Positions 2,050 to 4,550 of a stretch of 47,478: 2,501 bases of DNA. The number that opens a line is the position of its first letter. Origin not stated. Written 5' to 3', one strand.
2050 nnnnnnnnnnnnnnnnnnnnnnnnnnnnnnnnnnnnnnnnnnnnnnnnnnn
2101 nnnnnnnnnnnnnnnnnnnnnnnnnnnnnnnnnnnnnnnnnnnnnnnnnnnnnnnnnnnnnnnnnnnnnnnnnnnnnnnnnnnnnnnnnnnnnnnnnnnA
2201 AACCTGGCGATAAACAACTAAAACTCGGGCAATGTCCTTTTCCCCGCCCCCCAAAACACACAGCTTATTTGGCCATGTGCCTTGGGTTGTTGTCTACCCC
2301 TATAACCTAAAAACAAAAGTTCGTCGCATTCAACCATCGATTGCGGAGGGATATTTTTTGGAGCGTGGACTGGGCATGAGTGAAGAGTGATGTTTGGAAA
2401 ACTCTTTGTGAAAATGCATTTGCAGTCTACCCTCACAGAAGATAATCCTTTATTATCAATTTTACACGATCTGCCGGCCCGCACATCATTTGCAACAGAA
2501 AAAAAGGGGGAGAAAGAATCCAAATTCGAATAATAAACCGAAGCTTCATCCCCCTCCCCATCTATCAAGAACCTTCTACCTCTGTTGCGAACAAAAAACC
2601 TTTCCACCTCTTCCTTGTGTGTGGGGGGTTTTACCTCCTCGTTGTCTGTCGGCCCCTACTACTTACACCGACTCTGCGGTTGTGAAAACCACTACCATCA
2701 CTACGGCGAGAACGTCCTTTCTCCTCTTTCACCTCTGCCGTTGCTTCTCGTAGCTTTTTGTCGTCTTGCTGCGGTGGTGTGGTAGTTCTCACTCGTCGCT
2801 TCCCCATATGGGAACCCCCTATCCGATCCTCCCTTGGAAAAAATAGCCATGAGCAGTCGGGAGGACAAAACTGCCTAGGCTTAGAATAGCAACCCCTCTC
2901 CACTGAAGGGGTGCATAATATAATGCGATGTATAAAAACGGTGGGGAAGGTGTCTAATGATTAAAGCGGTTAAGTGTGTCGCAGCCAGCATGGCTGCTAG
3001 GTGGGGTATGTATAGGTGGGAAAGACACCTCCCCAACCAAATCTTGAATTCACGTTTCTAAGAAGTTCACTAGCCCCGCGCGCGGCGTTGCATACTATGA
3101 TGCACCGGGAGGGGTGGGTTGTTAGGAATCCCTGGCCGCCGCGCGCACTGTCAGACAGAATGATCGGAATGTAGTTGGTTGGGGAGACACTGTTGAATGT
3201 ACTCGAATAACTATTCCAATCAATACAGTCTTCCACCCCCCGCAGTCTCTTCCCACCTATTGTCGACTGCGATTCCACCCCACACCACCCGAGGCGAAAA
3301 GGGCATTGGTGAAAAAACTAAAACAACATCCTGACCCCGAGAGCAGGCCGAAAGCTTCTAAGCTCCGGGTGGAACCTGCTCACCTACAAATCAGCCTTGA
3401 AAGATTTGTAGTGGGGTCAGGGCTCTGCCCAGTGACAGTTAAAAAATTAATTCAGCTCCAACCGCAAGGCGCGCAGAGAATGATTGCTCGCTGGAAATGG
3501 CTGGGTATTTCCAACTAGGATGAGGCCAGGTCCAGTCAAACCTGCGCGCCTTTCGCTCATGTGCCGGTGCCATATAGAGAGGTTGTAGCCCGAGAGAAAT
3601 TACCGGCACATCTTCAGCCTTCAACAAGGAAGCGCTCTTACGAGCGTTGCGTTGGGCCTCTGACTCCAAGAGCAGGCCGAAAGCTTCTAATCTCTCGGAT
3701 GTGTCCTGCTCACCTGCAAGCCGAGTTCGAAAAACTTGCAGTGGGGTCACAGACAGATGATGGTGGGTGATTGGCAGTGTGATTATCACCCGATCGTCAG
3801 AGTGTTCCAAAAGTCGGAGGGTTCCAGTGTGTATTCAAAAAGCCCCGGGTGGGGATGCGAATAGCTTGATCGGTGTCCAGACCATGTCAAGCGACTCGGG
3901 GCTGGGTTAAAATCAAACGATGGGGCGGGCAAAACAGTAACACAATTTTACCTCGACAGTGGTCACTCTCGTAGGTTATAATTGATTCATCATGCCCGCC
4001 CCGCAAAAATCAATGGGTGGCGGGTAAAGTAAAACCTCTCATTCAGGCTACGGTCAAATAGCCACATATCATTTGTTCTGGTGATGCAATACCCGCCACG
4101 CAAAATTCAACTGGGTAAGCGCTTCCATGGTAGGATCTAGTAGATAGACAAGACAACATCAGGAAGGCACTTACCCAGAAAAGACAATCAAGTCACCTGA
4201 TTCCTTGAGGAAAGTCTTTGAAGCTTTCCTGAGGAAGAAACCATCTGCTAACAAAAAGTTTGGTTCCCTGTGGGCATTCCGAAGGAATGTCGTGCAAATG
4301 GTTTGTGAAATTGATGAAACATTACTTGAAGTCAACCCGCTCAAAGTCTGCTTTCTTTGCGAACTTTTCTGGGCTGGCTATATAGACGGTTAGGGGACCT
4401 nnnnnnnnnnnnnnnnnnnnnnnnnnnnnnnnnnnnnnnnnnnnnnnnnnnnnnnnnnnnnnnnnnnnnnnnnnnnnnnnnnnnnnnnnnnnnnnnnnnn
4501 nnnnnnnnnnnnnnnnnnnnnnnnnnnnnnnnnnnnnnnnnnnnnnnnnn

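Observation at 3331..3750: Two paralogous 90-nt three-helix modules with compensatory substitutions, conserved at the RNA rather than the protein level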

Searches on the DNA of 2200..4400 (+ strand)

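Call 5: search_rna_families(source=window, start=2200, end=4400, threshold=evalue, max_evalue=10, show_alignments=4)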
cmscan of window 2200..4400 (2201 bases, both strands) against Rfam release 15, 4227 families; matches with E-value up to 10: 3.
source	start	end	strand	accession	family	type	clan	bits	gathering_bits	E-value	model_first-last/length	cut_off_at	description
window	3920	4004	-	RF00332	snoZ266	Gene; snRNA; snoRNA; CD-box;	-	24.2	43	0.2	1-90/90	no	Small nucleolar RNA Z266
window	2671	2732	-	RF01129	sR44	Gene; snRNA; snoRNA; CD-box;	-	16.4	45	0.57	1-55/55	no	Small nucleolar RNA sR44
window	3358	3460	-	RF02301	TtnuCD25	Gene; snRNA; snoRNA; CD-box;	-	14.9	85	7.5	1-89/89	no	Tetrahymena snoRNA TtnuCD25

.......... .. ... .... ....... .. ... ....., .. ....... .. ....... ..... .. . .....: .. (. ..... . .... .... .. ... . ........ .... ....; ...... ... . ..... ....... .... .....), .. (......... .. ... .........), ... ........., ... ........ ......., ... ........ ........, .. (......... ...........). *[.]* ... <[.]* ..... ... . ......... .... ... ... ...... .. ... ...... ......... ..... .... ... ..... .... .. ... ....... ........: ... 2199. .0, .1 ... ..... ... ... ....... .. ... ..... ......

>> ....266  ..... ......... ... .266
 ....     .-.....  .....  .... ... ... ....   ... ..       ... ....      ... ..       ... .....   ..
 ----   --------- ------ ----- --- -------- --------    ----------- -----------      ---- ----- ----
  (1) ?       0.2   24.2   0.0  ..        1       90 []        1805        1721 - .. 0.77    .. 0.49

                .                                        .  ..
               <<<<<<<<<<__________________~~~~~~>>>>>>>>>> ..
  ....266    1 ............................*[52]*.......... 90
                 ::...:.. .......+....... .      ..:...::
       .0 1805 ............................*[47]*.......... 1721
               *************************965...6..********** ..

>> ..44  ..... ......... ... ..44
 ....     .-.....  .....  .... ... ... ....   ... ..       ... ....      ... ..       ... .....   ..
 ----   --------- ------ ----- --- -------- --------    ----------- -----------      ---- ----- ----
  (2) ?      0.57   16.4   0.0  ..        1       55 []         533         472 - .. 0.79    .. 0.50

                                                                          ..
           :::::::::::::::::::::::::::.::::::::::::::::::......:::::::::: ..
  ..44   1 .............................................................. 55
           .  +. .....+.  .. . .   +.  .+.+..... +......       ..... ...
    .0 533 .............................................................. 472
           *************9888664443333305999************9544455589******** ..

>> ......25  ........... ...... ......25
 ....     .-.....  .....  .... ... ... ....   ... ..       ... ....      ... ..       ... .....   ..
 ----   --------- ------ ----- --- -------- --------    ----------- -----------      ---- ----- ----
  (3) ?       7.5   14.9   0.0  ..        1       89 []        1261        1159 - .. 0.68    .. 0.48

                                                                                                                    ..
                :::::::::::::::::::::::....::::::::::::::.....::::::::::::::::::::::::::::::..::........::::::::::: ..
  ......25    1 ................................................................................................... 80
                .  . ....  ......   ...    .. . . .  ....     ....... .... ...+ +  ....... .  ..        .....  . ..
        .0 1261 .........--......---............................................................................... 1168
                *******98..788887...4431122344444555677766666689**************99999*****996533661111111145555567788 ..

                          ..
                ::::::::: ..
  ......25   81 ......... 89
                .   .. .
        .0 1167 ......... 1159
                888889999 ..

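Call 23: build_rna_model(alignment_id=A2, structure=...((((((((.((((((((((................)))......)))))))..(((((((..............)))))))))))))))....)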
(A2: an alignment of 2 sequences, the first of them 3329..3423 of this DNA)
Model R1 built from alignment A2 (2 sequences, 96 columns); structure: as given.
model positions 96; base pairs 25; branch points 1; effective number of sequences 0.93; information 0.595 bits per position. Calibrated on 0.2 Mb of random sequence (short: E-values are rough).
structure used (alignment columns):
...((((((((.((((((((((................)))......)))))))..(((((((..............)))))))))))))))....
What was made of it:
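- Tried and rejected: Covariance model R1/R2 (call 23).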

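Call 24: search_with_rna_model(model_id=R1, sources=[window, L001, L003, L004], max_evalue=10, show_alignments=6)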
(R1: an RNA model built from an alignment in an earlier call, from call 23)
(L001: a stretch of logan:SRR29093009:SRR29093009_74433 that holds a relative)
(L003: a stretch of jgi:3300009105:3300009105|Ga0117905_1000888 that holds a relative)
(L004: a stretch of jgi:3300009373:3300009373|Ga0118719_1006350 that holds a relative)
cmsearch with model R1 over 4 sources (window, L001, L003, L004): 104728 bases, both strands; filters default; matches with E-value up to 10: 3.
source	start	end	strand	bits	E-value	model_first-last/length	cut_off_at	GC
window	3658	3753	+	115.6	3.5e-28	1-96/96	no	0.53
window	3329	3423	+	111.5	4.2e-27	1-96/96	no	0.56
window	3657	3752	-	18.5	0.016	1-96/96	no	0.54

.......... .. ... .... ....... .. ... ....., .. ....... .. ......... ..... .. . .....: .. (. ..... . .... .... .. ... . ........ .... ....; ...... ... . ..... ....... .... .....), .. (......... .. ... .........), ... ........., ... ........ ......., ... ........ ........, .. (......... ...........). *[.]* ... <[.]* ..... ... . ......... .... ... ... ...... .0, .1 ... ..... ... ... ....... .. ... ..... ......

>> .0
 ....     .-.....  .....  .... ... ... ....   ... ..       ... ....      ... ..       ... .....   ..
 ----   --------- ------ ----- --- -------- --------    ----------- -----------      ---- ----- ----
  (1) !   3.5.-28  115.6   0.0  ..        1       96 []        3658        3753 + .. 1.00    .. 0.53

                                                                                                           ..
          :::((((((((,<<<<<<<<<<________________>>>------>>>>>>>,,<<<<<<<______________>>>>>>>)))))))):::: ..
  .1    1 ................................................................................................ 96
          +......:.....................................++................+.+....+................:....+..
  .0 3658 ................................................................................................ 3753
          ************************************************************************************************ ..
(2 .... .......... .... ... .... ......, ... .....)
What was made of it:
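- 3660..3750 (+): R2, paralogous Y-shaped module. P1 3661-3668/3742-3749. P2 3670-3676/3705-3711, extended by 3677-3679/3696-3698. P3 3714-3720/3735-3741. 115.6 bits (call 24).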

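Call 25: search_with_rna_model(model_id=R1, source=L001, start=11900, end=15200, filters=off, max_evalue=10, show_alignments=3)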
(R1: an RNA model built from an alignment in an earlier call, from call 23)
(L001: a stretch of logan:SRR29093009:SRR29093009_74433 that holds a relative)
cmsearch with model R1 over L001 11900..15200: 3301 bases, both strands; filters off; matches with E-value up to 10: 31.
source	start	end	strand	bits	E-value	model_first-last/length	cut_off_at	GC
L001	12324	12404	-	9.1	0.16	1-96/96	no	0.57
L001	12038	12098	+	8.8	0.18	1-96/96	no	0.46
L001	14321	14408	+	8.6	0.21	1-96/96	no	0.62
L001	13054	13118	-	7.3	0.47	1-96/96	no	0.57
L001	12663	12688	+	6.2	0.89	1-96/96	no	0.58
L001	13394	13432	+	5.9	1.1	1-96/96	no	0.62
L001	13290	13355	-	5.8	1.2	1-96/96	no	0.58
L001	13047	13147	+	5.8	1.2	1-96/96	no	0.56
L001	13212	13239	-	5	1.9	1-96/96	no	0.61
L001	13319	13344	+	4.9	2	1-96/96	no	0.5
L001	12530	12602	-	4.8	2.1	1-96/96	no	0.59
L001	14895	14920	-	4.8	2.1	1-96/96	no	0.58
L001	14934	14959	-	4.5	2.5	1-96/96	no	0.38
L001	13213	13240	+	4.1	3.2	1-96/96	no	0.61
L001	12931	13022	+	3.9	3.7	1-96/96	no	0.49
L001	15103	15185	-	3.8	4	1-96/96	no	0.46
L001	13678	13724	-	3.6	4.3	1-96/96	no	0.6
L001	12200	12246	+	3.6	4.3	1-96/96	no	0.51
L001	14935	14960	+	3.5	4.7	1-96/96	no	0.35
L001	13428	13502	-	3.5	4.8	1-96/96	no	0.68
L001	12539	12572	+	3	6.3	1-96/96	no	0.59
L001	14211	14266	-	3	6.3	1-96/96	no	0.5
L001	13880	13915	-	2.9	6.9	1-96/96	no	0.5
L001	13550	13574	+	2.7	7.4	1-96/96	no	0.64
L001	12199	12245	-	2.6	8.1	1-96/96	no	0.51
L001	13949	13975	+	2.5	8.7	1-96/96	no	0.63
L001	12895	12919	+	2.5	8.7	1-96/96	no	0.52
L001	12332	12364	+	2.5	8.7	1-96/96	no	0.64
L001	13949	13973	-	2.4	9.1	1-96/96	no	0.64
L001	12936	13003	-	2.4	9.4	1-96/96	no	0.43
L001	14373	14401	-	2.3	9.7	1-96/96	no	0.72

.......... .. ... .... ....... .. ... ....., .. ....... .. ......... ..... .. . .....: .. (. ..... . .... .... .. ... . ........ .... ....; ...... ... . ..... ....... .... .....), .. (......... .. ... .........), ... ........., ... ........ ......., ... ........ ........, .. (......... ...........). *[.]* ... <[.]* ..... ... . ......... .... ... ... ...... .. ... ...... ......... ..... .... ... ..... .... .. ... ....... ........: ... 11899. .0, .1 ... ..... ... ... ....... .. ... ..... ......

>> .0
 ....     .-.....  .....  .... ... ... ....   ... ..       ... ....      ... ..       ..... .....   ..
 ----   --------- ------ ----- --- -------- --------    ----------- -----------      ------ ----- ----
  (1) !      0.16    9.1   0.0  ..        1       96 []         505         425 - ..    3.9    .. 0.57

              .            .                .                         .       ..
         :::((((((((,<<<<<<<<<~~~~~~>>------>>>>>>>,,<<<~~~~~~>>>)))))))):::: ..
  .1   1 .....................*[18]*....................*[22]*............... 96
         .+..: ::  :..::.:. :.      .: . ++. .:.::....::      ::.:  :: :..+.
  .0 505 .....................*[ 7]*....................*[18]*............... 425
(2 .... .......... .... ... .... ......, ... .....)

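Call 26: search_with_rna_model(model_id=R1, source=L003, start=11900, end=14400, filters=off, max_evalue=10, show_alignments=3)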
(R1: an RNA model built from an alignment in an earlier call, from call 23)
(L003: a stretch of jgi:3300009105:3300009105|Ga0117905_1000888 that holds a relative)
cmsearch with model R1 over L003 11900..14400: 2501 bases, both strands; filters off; matches with E-value up to 10: 12.
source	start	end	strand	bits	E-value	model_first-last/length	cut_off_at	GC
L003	12244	12261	+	3.7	3.2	1-96/96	no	0.5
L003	12596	12613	+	3.5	3.5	1-96/96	no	0.33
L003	13649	13673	+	2.9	5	1-96/96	no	0.36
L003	12966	12989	+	2.6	6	1-96/96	no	0.75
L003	13969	13997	+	2.5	6.4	1-96/96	no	0.48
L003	13476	13495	+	2.5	6.5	1-96/96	no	0.5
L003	13007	13030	-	2.5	6.7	1-96/96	no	0.42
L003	12638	12719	-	2.2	7.7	1-96/96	no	0.52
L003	11999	12059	+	2.1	8.2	1-96/96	no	0.44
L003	12512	12552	-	2.1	8.5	1-96/96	no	0.61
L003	13356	13385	-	2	9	1-96/96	no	0.33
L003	13748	13837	+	2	9.1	1-96/96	no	0.54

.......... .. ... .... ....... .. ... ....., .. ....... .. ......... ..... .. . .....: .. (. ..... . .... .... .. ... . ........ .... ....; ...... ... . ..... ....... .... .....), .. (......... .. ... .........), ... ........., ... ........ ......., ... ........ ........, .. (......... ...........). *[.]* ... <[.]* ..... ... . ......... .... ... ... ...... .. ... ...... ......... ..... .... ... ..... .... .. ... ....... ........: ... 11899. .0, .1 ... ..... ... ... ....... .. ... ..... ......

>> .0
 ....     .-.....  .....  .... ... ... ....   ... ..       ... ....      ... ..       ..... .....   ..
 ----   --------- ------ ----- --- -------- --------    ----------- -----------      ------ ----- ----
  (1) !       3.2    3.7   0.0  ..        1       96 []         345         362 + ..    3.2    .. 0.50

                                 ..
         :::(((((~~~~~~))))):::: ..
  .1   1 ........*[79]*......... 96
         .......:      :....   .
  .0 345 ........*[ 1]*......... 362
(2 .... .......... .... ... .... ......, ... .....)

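Call 37: search_with_rna_model(model_id=R1, sources=[L008, L009, L010, L011, L012, L013, L014, L015, L016, L017, L018, L019, L020, L021, L022, L023, L024, L025, L026, L027, L028, L029, L030, L031, L032, L033, L034, L035, L036, L037, L038, L039, L040, L041, L042, L043, L044, L045, L046, L047, L048, L049, L050, L051, L052, L053, L054, L055, L056, L057, L058, L059, L060, L061, L062, L063, L064, L065, L066, L067, L068, L069, L070, L071, L072, L073, L074, L075, L076, L077, L078, L079, L080, L081, L082, L083], max_evalue=10, show_alignments=5)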
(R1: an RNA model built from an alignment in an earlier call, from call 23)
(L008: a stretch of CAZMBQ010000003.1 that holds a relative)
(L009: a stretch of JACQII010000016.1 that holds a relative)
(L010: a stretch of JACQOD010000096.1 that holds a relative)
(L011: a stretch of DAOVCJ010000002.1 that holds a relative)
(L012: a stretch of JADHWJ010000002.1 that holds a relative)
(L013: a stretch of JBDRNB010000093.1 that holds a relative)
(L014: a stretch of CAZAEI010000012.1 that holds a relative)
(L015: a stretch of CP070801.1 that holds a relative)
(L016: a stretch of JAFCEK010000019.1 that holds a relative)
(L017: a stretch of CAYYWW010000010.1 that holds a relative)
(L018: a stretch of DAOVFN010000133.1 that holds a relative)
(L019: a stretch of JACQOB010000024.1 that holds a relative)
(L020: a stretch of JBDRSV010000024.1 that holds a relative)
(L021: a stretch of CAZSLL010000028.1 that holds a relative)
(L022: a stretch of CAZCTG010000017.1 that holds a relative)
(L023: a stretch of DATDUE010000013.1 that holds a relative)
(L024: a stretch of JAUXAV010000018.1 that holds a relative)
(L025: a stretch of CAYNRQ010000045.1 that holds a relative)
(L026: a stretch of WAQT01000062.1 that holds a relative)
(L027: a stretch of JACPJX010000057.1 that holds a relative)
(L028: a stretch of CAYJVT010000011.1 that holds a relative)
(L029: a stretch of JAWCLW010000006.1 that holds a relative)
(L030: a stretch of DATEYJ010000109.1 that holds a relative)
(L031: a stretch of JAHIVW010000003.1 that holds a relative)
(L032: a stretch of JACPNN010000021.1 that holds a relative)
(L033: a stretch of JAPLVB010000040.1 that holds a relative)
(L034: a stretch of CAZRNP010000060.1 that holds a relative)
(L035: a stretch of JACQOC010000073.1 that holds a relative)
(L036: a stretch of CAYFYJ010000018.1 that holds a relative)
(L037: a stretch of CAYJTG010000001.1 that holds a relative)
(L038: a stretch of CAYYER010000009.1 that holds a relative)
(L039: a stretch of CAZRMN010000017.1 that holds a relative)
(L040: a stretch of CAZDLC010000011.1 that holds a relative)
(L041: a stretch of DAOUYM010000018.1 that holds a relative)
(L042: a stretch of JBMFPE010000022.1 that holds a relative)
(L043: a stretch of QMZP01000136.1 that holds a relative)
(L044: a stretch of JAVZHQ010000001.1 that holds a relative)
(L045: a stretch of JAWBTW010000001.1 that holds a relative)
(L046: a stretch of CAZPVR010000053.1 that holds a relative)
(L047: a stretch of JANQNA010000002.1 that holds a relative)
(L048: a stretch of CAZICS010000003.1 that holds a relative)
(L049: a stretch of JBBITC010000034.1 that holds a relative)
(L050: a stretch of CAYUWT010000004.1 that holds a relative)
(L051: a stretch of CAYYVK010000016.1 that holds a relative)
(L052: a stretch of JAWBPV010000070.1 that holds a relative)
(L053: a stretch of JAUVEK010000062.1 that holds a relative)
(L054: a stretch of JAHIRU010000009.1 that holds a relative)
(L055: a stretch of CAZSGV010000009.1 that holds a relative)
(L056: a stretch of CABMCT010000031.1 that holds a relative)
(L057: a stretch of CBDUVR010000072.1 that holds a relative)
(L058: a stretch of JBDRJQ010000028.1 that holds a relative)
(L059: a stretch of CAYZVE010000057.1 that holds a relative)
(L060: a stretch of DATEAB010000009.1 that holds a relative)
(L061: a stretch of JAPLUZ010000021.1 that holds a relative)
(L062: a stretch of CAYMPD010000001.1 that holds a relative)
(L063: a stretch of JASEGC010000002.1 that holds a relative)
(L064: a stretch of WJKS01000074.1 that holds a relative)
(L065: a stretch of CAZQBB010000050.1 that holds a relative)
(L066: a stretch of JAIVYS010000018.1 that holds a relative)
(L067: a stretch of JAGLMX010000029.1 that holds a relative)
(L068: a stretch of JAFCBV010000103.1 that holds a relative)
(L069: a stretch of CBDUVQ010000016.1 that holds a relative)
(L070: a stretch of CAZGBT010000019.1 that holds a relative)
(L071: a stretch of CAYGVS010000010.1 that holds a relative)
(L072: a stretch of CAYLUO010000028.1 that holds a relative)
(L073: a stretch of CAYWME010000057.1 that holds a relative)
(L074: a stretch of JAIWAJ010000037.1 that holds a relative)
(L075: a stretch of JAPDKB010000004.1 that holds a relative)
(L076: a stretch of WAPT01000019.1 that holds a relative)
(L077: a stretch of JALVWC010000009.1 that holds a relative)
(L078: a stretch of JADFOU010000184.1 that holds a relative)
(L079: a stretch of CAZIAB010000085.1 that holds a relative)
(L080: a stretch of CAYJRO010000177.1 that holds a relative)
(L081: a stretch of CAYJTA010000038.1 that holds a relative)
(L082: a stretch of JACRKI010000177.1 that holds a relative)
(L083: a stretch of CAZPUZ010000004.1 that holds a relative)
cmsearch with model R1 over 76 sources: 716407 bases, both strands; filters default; matches with E-value up to 10: 2.
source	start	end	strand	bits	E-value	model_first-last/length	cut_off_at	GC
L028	6591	6678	+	14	1.7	1-96/96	no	0.52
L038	1550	1639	-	11.6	7.3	1-96/96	no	0.51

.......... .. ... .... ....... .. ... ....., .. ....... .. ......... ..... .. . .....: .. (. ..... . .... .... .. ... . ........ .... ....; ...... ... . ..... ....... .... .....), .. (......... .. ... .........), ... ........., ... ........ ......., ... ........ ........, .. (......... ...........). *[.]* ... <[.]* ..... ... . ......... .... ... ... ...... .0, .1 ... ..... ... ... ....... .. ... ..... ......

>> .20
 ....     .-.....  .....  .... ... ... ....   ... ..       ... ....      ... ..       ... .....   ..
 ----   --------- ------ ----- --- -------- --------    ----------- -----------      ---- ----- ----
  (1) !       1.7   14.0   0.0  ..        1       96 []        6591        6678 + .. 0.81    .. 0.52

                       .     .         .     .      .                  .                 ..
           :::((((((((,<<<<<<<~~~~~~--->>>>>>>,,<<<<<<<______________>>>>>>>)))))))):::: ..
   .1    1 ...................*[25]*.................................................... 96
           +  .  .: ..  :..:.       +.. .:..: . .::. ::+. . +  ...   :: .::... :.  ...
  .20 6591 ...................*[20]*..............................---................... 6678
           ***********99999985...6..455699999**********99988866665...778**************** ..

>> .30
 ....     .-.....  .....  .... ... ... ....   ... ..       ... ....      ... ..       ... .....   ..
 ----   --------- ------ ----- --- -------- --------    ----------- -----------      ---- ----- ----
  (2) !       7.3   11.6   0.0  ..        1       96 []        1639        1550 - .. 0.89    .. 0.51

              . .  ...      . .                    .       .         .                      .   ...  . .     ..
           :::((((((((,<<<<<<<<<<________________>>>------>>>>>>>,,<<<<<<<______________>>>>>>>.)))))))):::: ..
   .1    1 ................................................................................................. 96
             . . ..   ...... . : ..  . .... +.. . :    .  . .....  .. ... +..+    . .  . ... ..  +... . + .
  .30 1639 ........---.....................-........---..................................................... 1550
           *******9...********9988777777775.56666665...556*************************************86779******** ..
